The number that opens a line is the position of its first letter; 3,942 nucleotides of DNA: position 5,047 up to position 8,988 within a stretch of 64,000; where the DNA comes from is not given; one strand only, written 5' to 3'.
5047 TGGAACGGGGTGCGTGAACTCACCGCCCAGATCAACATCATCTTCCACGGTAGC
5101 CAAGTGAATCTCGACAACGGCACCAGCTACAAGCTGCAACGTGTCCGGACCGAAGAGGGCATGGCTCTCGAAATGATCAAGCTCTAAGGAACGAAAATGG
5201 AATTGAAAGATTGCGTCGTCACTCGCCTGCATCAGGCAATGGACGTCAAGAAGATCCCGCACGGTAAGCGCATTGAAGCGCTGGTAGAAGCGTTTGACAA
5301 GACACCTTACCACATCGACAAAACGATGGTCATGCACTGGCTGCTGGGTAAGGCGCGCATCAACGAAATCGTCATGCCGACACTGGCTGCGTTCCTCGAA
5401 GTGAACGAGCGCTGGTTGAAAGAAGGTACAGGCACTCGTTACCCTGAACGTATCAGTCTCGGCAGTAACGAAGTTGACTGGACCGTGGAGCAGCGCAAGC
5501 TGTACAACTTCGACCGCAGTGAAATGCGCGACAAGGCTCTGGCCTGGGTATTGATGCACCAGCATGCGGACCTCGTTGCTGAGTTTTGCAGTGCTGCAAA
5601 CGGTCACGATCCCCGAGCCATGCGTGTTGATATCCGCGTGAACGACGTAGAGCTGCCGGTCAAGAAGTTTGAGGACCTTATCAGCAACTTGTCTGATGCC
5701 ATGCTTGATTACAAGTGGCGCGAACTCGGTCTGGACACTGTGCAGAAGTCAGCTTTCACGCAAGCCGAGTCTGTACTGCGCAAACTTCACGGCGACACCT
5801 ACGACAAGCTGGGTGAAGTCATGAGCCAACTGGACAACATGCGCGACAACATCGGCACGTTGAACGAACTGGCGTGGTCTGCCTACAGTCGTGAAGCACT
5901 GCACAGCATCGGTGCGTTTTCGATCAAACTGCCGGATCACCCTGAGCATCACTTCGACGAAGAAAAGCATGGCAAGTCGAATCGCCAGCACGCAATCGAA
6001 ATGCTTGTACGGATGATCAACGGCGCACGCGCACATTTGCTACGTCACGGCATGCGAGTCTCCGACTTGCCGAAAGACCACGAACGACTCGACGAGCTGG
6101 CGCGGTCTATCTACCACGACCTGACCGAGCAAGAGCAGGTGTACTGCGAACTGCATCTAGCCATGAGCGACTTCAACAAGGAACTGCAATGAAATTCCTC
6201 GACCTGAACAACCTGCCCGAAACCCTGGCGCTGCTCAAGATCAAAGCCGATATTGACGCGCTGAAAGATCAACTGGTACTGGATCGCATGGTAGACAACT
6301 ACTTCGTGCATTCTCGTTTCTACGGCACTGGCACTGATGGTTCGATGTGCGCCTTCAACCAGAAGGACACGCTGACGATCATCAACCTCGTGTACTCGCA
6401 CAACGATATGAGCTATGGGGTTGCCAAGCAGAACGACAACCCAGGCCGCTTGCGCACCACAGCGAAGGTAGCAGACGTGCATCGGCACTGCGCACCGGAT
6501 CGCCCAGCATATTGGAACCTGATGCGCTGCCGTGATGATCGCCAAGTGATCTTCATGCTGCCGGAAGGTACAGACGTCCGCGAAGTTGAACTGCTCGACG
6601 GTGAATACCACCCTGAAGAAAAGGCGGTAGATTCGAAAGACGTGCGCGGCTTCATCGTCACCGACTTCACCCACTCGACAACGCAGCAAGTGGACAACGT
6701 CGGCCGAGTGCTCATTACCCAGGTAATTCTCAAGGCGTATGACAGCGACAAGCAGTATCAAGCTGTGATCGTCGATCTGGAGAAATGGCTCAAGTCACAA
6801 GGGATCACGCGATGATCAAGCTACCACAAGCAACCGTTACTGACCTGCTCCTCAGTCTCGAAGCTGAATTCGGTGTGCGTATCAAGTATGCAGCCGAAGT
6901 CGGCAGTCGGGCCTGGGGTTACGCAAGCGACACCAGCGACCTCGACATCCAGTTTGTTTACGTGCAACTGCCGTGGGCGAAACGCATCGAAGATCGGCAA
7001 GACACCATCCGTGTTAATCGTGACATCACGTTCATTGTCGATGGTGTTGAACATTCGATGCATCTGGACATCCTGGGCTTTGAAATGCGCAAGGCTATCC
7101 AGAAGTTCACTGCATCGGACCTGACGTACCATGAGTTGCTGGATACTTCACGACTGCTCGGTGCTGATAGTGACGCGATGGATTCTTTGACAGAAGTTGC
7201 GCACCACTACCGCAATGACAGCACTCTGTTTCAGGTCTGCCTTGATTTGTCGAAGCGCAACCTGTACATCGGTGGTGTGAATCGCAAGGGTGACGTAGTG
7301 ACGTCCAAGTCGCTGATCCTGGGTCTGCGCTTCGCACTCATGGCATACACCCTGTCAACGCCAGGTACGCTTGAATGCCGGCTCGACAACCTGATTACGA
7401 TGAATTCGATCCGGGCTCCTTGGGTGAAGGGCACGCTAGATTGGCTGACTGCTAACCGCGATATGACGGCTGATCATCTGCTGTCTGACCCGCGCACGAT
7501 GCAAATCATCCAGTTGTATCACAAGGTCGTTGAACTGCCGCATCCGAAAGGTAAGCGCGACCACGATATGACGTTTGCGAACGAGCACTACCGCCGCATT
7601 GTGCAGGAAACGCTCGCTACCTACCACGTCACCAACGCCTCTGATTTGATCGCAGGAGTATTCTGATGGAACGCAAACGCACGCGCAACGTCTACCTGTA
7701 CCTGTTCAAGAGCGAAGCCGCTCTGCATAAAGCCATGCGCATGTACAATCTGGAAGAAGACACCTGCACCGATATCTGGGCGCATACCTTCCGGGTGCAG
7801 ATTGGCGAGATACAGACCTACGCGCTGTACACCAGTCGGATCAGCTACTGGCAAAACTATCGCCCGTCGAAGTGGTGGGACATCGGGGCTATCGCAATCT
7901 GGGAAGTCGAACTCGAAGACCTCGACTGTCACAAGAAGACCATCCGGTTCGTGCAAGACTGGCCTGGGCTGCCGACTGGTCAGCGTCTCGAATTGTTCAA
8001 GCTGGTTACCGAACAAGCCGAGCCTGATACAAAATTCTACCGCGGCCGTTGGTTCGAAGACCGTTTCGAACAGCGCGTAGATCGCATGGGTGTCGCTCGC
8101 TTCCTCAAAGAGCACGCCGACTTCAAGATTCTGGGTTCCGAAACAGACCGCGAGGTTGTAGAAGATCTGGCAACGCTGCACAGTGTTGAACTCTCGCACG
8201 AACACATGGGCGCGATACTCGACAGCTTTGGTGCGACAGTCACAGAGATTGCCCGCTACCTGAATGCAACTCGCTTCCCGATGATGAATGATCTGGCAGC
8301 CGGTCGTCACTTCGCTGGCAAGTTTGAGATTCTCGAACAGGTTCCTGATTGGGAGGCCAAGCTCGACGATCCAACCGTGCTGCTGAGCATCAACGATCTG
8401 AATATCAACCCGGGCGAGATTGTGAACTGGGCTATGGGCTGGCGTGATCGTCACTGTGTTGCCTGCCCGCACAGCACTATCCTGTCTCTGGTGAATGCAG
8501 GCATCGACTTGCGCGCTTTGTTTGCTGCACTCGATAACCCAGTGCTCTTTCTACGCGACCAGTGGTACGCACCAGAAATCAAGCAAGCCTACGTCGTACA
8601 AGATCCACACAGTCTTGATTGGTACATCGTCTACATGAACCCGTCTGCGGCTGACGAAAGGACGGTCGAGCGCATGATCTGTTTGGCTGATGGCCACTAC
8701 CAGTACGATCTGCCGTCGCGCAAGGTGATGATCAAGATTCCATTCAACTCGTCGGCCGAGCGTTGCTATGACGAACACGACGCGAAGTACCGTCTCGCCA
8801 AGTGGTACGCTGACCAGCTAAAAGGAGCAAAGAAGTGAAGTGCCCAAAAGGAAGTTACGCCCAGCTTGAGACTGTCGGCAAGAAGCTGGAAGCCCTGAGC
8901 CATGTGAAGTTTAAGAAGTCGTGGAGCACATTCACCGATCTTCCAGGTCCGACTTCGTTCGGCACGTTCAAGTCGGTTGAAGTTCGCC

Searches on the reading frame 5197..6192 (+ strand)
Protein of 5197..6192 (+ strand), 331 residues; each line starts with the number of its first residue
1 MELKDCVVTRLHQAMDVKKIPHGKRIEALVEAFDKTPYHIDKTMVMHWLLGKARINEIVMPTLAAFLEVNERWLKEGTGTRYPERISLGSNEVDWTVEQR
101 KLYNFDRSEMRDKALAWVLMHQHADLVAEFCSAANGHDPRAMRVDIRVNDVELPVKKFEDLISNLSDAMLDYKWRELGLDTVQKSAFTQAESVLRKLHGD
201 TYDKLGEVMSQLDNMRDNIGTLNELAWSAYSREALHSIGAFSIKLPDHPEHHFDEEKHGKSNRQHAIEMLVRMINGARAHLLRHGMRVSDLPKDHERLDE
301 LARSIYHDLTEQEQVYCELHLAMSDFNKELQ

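Call 21: search_protein_families(library=phrogs, proteins=[window:5197-6192:+], max_evalue=0.01)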
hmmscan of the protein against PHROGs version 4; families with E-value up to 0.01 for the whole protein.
window:5197-6192:+ (331 aa): 1 family
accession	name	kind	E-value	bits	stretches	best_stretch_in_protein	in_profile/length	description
phrog_2967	-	transcription regulation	0.00085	19.9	1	9-88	13-78/225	transcriptional regulator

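Call 22: search_protein_families(library=pfam, proteins=[window:5197-6192:+], max_evalue=1)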
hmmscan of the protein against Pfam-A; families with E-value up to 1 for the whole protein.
window:5197-6192:+ (331 aa): 0 families

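Call 28: search_protein_families(library=ncbifam, proteins=[window:5197-6192:+], max_evalue=0.01)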
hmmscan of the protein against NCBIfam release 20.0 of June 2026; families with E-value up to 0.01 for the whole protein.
window:5197-6192:+ (331 aa): 0 families

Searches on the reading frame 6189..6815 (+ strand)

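Call 21: search_protein_families(library=phrogs, proteins=[window:6189-6815:+], max_evalue=0.01)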
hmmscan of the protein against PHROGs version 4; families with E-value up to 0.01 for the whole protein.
window:6189-6815:+ (208 aa): 0 families

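Call 22: search_protein_families(library=pfam, proteins=[window:6189-6815:+], max_evalue=1)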
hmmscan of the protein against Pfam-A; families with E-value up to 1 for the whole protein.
window:6189-6815:+ (208 aa): 2 families
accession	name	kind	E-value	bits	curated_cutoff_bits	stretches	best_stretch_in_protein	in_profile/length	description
PF08495.15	FIST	-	0.072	13.4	23.2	1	35-140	20-109/189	FIST N domain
PF17249.8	DUF5318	-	0.09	13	31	1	42-99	42-99/131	Family of unknown function (DUF5318)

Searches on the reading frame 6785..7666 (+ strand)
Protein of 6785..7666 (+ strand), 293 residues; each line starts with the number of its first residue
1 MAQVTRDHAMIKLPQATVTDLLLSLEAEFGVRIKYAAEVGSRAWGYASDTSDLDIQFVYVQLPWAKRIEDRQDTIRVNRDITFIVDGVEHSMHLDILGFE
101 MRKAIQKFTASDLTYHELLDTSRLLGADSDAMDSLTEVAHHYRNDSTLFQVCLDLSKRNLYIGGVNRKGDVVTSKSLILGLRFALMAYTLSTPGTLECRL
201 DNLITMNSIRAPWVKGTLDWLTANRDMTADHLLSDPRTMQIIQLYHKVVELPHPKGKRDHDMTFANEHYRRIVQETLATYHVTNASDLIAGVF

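Call 21: search_protein_families(library=phrogs, proteins=[window:6785-7666:+], max_evalue=0.01)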
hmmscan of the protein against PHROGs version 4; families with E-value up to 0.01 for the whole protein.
window:6785-7666:+ (293 aa): 2 families
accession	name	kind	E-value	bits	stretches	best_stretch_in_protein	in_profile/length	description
phrog_14344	-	DNA, RNA and nucleotide metabolism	1.2e-22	81.9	1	17-221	13-204/262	nucleotidyltransferase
phrog_388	-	DNA, RNA and nucleotide metabolism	0.0013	18.8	1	35-147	40-144/351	nucleotidyltransferase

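Call 22: search_protein_families(library=pfam, proteins=[window:6785-7666:+], max_evalue=1)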
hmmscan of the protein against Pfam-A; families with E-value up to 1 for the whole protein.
window:6785-7666:+ (293 aa): 3 families
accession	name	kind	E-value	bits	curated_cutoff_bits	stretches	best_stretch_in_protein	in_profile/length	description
PF10127.15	RlaP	-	3.3e-16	60.2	23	1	18-224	5-198/249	RNA repair pathway DNA polymerase beta family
PF25170.1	TPR_WDR35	-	0.12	12.8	27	1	229-247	11-29/68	WD repeat-containing protein 35, TPR repeats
PF18765.7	Polbeta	-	0.18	12.4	26.9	1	40-83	20-57/93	Polymerase beta, Nucleotidyltransferase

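Call 26: search_dna_similar(query=window:6785-7666:+, collection=phages, mode=protein, max_rows=25)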
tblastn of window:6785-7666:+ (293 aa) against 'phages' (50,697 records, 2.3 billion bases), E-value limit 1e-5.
Records with a match: 62; places in all: 62; records where one place covers at least 80% of the query: 4.
Best place of each record, by identity: <60% 62.
By first word of the organism name: Pseudomonas 54; Burkholderia 4; Klebsiella 2; Serratia 2.
By host as written in the record: Pseudomonas aeruginosa 25; Pseudomonas aeruginosa PAO1 9; - 9; Burkholderia cenocepacia 4; Pseudomonas syringae actinidae 2; Klebsiella pneumoniae 2; Pseudomonas aeruginosa 147 2; Pseudomonas aeruginosa ATCC 10145 2; and 7 more.
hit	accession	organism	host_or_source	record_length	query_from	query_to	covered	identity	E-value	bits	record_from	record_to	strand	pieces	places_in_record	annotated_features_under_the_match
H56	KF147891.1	Pseudomonas phage PaBG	Pseudomonas aeruginosa PAO1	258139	21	284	90%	28.0%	1e-21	100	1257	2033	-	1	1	putative nucleotidyltransferase protein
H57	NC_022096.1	Pseudomonas phage PaBG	Pseudomonas aeruginosa PAO1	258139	21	284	90%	28.0%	1e-21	100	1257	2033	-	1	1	nucleotidyltransferase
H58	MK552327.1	Pseudomonas phage Psa21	Pseudomonas syringae actinidae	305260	8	275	91%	24.2%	6e-6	54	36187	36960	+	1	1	nucleotidyltransferase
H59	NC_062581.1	Pseudomonas phage Psa21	Pseudomonas syringae actinidae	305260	8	275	91%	24.2%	6e-6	54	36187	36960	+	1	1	nucleotidyltransferase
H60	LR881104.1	Klebsiella phage vB_KvM-Eowyn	-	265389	21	241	75%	28.0%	2e-9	64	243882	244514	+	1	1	hypothetical protein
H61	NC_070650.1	Klebsiella phage vB_KvM-Eowyn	-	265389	21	241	75%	28.0%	2e-9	64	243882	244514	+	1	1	nucleotidyltransferase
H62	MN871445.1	Serratia phage KpHz_2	Klebsiella pneumoniae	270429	21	241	75%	27.5%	3e-9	63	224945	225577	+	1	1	record has no annotation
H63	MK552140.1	Burkholderia phage BcepSaruman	Burkholderia cenocepacia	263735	16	159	49%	28.1%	4e-7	57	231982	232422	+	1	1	putative nucleotidyltransferase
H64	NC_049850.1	Burkholderia phage BcepSaruman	Burkholderia cenocepacia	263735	16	159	49%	28.1%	4e-7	57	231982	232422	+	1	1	nucleotidyltransferase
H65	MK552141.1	Burkholderia phage BcepSauron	Burkholderia cenocepacia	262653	16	159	49%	27.7%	2e-6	55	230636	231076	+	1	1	nucleotidyltransferase protein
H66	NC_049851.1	Burkholderia phage BcepSauron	Burkholderia cenocepacia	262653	16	159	49%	27.7%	2e-6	55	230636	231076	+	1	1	nucleotidyltransferase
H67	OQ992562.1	Pseudomonas phage PhiPizzaParty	Pseudomonas aeruginosa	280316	15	121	37%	36.7%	1e-8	62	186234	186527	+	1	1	putative protein YcgL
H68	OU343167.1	Pseudomonas phage vB_PaeM_phiLBG22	-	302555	15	121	37%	35.8%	2e-8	61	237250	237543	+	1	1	record has no annotation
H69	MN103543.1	Pseudomonas phage vB_PaeM_PS119XW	-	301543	15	121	37%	35.8%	2e-8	61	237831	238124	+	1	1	putative protein YcgL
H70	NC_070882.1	Pseudomonas phage vB_PaeM_PS119XW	-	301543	15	121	37%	35.8%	2e-8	61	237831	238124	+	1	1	nucleotidyltransferase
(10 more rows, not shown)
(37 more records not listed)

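Call 28: search_protein_families(library=ncbifam, proteins=[window:6785-7666:+], max_evalue=0.01)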
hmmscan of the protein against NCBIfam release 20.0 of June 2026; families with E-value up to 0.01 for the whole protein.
window:6785-7666:+ (293 aa): 0 families

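Call 34: get_annotated_region(hit=H56, flank=8000)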
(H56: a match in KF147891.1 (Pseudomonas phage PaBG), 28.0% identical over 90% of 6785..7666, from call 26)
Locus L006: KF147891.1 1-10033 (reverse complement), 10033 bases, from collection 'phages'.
description: Pseudomonas phage PaBG, complete genome.
organism: Pseudomonas phage PaBG (NCBI taxid 1335230)
taxonomy: Viruses; Duplodnaviria; Heunggongvirae; Uroviricota; Caudoviricetes; Baikalvirus; Baikalvirus PaBG
host: Pseudomonas aeruginosa PAO1; source: -; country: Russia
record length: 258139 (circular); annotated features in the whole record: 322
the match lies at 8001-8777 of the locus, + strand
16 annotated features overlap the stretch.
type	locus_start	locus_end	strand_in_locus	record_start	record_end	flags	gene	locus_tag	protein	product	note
CDS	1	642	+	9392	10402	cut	-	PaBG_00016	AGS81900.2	hypothetical protein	-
CDS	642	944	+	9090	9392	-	-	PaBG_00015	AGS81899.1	hypothetical protein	-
CDS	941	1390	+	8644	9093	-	-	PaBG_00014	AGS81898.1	hypothetical protein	-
CDS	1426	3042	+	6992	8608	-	-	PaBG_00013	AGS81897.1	hypothetical protein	-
CDS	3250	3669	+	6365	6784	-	-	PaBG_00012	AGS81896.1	hypothetical protein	-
CDS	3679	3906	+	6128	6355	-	-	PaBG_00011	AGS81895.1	hypothetical protein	-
CDS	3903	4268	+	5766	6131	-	-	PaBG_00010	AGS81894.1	hypothetical protein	-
CDS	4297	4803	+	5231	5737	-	-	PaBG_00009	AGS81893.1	hypothetical protein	-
CDS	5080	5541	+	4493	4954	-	-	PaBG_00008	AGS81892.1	hypothetical protein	-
CDS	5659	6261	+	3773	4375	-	-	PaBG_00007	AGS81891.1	hypothetical protein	-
CDS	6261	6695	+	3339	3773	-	-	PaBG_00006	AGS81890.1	hypothetical protein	-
CDS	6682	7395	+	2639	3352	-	-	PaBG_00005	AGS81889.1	hypothetical protein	-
CDS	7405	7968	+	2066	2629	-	-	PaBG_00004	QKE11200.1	hypothetical protein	-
CDS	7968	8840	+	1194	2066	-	-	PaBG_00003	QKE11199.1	putative nucleotidyltransferase protein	-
CDS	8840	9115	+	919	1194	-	-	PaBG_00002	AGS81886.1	hypothetical protein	-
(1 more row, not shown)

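Call 71: search_protein_families(library=padloc, proteins=[window:6785-7666:+], max_evalue=0.01)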
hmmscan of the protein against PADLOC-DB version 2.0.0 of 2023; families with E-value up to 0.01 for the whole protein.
window:6785-7666:+ (293 aa): 0 families

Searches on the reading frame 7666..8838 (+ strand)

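Call 21: search_protein_families(library=phrogs, proteins=[window:7666-8838:+], max_evalue=0.01)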
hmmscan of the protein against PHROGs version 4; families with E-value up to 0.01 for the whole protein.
window:7666-8838:+ (390 aa): 0 families

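Call 22: search_protein_families(library=pfam, proteins=[window:7666-8838:+], max_evalue=1)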
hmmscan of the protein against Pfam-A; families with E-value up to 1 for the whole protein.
window:7666-8838:+ (390 aa): 1 family
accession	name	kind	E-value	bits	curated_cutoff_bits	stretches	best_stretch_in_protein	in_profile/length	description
PF18107.7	HTH_ABP1_N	-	0.13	12.4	22.5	1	104-148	7-51/61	Fission yeast centromere protein N-terminal domain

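Call 28: search_protein_families(library=ncbifam, proteins=[window:7666-8838:+], max_evalue=0.01)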
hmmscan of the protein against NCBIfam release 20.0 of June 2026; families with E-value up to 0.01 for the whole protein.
window:7666-8838:+ (390 aa): 0 families

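Call 71: search_protein_families(library=padloc, proteins=[window:7666-8838:+], max_evalue=0.01)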
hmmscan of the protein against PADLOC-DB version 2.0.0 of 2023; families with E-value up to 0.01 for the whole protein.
window:7666-8838:+ (390 aa): 0 families
